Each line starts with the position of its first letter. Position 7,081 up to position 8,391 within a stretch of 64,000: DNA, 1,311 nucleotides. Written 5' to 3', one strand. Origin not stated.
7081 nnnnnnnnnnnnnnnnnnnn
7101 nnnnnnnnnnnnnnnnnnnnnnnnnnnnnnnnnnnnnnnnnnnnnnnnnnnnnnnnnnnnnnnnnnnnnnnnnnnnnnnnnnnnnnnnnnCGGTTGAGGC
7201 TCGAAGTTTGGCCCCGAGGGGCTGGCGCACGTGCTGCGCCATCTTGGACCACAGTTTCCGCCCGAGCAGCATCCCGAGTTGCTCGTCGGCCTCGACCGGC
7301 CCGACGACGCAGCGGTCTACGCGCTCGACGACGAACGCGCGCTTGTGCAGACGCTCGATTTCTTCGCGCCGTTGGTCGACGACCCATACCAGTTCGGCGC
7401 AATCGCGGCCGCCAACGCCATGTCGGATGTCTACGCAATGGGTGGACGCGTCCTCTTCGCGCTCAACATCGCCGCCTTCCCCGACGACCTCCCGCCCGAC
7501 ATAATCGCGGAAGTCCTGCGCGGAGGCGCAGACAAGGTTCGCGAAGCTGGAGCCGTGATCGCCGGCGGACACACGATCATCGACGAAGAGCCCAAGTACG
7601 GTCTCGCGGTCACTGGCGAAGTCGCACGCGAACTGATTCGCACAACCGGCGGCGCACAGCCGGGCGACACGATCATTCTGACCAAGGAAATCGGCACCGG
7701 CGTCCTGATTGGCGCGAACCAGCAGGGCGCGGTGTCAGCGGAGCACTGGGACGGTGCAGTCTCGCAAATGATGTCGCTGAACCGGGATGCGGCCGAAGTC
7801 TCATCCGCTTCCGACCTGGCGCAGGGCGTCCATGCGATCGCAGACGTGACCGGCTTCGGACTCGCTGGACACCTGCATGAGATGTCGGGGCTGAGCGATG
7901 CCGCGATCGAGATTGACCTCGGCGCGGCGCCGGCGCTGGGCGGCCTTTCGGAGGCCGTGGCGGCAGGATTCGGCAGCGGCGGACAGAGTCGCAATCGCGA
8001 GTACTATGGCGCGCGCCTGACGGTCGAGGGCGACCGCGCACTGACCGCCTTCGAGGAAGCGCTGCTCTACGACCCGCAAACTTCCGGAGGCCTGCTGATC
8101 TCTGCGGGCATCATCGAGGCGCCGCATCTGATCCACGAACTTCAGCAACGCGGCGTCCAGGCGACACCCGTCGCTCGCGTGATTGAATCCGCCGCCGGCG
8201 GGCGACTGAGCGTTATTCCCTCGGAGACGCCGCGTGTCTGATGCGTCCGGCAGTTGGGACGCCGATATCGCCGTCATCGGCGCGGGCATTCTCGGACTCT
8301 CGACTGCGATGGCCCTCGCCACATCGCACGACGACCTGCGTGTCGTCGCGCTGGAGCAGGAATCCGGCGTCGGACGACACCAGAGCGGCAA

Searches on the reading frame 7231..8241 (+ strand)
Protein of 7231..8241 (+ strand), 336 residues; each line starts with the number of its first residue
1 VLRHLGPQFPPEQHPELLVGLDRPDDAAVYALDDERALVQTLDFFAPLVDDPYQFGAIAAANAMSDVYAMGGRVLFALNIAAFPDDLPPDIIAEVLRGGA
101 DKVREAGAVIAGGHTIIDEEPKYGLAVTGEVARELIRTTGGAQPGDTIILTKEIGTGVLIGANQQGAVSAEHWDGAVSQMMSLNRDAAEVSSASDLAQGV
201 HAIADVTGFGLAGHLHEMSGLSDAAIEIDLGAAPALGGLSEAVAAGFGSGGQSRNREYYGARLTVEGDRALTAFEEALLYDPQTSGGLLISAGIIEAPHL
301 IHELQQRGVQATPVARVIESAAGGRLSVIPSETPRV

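Call 3: search_protein_families(library=pfam, proteins=[window:7231-8241:+], max_evalue=0.1)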
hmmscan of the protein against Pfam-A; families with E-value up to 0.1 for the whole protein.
window:7231-8241:+ (336 aa): 2 families
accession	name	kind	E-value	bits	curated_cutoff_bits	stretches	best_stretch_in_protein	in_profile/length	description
PF00586.29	AIRS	-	5.1e-27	95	24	1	25-131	2-112/112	AIR synthase related protein, N-terminal domain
PF02769.27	AIRS_C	-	4.4e-14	53.4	23.1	1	143-321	1-149/156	AIR synthase related protein, C-terminal domain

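Call 96: search_protein_families(library=ncbifam, proteins=[window:7231-8241:+], max_evalue=1e-10)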
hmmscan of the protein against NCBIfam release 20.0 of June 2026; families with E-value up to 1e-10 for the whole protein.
window:7231-8241:+ (336 aa): 8 families
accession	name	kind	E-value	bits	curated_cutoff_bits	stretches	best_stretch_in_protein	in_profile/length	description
TIGR00476.1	selD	equivalog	8.3e-97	324.1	125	1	9-292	30-306/311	selenide, water dikinase SelD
NF002098.0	PRK00943.1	equivalog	3e-88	296.1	299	1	10-322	35-339/347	selenide, water dikinase SelD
NF010705.0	PRK14105.1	equivalog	4.5e-47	160.6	291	1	16-230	41-267/345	selenide, water dikinase SelD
TIGR04369.1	fusion_not_SelD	hypoth_equivalog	5e-38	130.7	700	1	22-302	381-691/701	oxidoreductase/SelD-related fusion protein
TIGR01379.1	thiL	equivalog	5.5e-18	65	184.15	1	21-240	21-243/320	thiamine-phosphate kinase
NF004351.0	PRK05731.1-4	equivalog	2.6e-14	53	324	1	22-242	36-256/321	thiamine-phosphate kinase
TIGR03267.1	methan_mark_2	hypoth_equivalog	3.1e-13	49.5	365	1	21-234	41-247/323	methanogenesis marker 2 protein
TIGR04049.1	AIR_rel_sll0787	hypoth_equivalog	6.6e-11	41.8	321.3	1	24-235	43-243/318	sll0787 family AIR synthase-like protein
